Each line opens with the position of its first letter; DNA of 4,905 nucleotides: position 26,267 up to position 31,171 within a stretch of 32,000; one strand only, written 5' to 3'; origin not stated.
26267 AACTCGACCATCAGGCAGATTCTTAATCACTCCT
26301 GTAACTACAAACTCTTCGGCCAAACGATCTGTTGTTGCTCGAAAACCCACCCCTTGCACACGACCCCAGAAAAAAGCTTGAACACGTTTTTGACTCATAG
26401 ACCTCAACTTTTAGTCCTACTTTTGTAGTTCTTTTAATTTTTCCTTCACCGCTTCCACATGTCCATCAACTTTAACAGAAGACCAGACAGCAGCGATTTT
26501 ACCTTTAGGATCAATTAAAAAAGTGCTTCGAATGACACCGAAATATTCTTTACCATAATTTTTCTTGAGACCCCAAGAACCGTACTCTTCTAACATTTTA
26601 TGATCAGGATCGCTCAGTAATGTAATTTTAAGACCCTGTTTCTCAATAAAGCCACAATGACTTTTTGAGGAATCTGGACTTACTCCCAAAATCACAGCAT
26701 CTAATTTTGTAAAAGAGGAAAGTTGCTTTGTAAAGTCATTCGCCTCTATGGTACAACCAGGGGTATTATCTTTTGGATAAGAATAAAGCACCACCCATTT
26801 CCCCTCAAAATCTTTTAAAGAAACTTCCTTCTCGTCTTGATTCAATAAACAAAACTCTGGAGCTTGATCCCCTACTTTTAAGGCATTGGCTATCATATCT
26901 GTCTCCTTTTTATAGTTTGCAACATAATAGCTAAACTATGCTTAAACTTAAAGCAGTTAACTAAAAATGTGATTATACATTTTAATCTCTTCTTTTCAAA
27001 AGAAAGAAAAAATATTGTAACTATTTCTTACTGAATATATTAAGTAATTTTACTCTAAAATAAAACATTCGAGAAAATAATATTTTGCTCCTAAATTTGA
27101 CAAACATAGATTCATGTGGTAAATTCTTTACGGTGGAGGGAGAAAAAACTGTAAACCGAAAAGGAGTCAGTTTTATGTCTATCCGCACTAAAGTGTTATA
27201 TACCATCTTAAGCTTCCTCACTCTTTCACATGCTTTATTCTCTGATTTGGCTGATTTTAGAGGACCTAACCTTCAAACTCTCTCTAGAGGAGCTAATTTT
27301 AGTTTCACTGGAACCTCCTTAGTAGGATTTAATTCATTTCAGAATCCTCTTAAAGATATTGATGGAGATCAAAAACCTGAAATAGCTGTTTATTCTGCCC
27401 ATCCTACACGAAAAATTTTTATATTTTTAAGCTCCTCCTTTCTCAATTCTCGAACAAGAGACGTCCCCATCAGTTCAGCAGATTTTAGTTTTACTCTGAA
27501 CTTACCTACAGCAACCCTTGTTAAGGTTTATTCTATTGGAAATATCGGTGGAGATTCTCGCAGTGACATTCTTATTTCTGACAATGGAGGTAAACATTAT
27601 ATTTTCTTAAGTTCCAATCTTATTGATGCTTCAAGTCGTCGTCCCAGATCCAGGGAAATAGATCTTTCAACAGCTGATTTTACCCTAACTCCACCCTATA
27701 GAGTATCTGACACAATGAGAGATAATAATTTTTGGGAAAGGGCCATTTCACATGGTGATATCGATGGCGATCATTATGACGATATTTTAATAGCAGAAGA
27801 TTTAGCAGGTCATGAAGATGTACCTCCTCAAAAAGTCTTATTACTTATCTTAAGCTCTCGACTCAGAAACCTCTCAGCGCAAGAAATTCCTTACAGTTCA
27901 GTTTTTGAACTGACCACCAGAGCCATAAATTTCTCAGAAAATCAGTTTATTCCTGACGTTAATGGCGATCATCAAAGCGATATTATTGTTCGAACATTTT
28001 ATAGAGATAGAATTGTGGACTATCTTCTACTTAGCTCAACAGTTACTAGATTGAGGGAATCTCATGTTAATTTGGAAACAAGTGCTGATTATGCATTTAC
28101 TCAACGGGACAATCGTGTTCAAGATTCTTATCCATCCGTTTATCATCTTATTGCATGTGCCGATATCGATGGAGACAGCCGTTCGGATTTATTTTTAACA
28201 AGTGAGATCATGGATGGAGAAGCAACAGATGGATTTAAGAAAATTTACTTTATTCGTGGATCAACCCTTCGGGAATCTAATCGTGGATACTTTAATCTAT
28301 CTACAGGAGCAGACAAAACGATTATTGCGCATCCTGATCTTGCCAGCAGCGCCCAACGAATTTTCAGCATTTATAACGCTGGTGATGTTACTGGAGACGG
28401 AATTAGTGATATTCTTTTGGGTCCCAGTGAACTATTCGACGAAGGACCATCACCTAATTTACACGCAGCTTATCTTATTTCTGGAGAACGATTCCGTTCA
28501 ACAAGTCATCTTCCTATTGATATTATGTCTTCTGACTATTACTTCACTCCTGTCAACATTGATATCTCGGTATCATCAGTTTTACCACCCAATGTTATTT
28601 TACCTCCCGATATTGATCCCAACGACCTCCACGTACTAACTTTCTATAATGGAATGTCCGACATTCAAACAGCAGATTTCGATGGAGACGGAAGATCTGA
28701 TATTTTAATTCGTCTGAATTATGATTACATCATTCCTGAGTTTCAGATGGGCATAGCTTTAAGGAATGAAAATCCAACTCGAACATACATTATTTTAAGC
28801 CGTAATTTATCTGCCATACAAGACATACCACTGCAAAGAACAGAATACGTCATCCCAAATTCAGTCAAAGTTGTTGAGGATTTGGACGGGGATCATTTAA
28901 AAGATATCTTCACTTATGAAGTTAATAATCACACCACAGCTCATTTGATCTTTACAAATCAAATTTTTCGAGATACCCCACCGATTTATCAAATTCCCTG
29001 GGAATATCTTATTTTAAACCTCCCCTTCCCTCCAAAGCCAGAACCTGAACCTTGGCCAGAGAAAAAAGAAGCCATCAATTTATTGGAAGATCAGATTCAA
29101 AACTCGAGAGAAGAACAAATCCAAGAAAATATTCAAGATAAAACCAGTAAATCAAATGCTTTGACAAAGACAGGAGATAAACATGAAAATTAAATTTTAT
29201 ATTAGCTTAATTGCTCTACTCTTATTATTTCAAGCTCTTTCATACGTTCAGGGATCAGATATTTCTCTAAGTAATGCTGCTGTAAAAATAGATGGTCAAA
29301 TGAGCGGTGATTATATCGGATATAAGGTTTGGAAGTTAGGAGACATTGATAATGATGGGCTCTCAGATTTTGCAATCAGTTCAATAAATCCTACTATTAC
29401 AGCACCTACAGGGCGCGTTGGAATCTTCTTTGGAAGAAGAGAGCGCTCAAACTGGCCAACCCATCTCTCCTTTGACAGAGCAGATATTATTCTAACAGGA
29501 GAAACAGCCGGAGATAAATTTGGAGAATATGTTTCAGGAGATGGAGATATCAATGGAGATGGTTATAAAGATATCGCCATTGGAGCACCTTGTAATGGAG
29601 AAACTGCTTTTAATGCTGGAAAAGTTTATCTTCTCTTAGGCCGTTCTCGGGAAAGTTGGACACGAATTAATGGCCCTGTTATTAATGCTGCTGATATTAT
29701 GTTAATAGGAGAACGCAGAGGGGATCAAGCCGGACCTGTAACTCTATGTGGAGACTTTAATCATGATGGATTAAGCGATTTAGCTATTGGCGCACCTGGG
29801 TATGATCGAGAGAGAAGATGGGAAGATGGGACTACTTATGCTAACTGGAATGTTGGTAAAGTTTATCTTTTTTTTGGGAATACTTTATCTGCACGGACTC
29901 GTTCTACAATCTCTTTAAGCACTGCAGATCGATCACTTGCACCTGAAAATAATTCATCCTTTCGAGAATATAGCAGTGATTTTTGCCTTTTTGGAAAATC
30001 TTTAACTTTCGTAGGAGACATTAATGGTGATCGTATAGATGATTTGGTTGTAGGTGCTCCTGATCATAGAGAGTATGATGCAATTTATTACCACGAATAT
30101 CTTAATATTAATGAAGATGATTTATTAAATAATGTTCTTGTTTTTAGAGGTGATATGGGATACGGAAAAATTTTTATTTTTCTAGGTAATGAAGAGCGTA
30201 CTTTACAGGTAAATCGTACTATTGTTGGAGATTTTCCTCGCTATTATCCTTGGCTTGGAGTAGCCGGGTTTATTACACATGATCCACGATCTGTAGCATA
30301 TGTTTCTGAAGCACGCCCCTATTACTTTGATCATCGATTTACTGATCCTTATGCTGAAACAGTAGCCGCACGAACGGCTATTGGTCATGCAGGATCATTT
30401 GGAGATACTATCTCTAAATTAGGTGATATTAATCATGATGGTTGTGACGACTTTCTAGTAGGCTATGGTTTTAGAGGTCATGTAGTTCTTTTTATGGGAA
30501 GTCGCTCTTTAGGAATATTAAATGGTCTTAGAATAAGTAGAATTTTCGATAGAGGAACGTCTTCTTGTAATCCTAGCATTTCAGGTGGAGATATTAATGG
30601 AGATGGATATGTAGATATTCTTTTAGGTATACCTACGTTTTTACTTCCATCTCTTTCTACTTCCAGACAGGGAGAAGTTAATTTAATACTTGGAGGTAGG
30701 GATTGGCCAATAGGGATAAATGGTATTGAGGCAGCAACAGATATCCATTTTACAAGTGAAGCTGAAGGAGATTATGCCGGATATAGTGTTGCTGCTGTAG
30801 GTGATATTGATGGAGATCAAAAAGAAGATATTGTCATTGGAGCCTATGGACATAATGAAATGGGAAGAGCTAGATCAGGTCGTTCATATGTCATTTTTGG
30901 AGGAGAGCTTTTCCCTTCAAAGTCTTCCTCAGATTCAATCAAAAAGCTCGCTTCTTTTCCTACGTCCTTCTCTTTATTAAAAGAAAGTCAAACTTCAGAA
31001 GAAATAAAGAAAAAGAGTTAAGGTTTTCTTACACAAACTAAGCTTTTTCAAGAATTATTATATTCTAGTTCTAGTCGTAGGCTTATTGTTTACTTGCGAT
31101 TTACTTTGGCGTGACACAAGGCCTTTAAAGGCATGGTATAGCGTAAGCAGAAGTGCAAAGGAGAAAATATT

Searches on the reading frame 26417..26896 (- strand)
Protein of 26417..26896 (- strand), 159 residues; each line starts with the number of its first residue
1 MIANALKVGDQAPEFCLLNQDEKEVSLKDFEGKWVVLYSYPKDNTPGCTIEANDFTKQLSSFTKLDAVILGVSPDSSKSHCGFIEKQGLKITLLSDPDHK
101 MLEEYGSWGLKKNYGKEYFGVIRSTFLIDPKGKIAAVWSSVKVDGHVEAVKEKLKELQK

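Call 17: search_protein_families(library=ncbifam, proteins=[window:26417-26896:-], max_evalue=0.00001)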
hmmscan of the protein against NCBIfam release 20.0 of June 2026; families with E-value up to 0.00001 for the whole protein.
window:26417-26896:- (159 aa): 11 families
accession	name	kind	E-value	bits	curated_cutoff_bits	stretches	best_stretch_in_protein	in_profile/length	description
NF053650.1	PerredPrxQDein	equivalog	1.8e-46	157.8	260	1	13-156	2-144/148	thioredoxin-dependent peroxiredoxin PrxQ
NF006960.0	PRK09437.1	equivalog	1.2e-44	152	140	1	4-156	2-154/156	thioredoxin-dependent thiol peroxidase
NF009668.0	PRK13189.1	equivalog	1.1e-18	67.3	211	1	4-138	8-143/224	peroxiredoxin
NF009669.0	PRK13190.1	equivalog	1.1e-16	60.7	261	1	7-135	4-131/203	putative peroxiredoxin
NF040737.1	peroxi_PrxU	equivalog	2.3e-15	56.9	270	1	4-137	34-171/233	thioredoxin-dependent peroxiredoxin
NF009670.0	PRK13191.1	equivalog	1.5e-14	54.1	374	1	8-157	9-160/215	putative peroxiredoxin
TIGR03137.1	AhpC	equivalog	2.6e-13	50.1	272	1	19-140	18-137/187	alkyl hydroperoxide reductase subunit C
NF010122.0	PRK13599.1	equivalog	2.8e-12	46.5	456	1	15-158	16-161/220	peroxiredoxin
NF001808.0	PRK00522.1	equivalog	6e-12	45.3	123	1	4-107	16-119/167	thiol peroxidase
NF002854.0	PRK03147.1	subfamily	4e-10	39.9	170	1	4-149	34-167/176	thiol-disulfide oxidoreductase ResA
NF045827.1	perox_SUH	exception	7e-07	28.8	298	1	2-135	14-144/178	thiol peroxidase Prx-SUH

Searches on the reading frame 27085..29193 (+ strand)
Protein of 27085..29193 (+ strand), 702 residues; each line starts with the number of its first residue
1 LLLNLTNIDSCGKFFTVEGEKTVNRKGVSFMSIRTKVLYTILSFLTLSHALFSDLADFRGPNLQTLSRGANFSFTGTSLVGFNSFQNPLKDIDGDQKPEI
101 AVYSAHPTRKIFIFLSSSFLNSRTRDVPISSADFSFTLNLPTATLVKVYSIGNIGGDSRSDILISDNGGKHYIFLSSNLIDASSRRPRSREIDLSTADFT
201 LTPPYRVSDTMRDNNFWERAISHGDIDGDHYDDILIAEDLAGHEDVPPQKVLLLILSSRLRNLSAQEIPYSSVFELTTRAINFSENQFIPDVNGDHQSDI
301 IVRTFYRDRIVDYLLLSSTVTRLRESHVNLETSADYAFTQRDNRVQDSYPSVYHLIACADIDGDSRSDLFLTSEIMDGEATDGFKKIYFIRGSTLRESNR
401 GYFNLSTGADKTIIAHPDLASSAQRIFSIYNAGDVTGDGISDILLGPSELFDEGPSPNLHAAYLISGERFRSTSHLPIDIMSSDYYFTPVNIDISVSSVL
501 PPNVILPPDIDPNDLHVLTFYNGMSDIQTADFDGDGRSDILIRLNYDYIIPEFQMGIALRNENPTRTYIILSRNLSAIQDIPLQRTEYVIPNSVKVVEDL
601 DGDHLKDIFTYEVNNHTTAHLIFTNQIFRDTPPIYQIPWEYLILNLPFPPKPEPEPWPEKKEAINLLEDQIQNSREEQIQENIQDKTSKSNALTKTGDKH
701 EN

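Call 60: search_protein_families(library=pfam, proteins=[window:27085-29193:+], max_evalue=0.0001)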
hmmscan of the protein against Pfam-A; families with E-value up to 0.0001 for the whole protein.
window:27085-29193:+ (702 aa): 2 families
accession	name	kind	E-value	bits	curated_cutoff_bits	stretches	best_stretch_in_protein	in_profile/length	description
PF01839.29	FG-GAP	-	1.5e-16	60.3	22.1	0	220-241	4-25/37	FG-GAP repeat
PF13517.12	FG-GAP_3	-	2.4e-12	47.7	26.9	0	520-542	39-61/61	FG-GAP-like repeat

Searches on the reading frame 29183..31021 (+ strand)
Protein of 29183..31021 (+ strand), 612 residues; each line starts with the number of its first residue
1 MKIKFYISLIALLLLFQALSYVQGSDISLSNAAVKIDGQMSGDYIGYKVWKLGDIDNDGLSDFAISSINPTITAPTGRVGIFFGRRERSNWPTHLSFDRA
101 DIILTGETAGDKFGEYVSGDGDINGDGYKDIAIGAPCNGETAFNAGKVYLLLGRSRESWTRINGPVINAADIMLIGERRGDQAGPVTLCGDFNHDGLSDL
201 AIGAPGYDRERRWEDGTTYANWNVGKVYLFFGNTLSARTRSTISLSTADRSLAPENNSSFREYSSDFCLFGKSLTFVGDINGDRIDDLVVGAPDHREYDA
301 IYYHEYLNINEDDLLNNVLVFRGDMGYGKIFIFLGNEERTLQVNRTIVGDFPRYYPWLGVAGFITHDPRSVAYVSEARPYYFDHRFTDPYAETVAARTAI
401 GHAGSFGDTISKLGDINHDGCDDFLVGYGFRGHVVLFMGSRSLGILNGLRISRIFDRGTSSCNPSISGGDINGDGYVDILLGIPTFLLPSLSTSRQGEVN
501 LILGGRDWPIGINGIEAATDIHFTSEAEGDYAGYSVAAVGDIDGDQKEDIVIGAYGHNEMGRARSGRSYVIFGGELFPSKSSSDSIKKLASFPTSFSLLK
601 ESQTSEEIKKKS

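Call 60: search_protein_families(library=pfam, proteins=[window:29183-31021:+], max_evalue=0.0001)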
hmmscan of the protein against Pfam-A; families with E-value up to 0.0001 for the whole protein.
window:29183-31021:+ (612 aa): 2 families
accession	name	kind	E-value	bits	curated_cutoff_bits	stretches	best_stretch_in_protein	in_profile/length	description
PF01839.29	FG-GAP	-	6.2e-41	138.1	22.1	5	532-571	1-37/37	FG-GAP repeat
PF13517.12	FG-GAP_3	-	6.1e-13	49.6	26.9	0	122-201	1-60/61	FG-GAP-like repeat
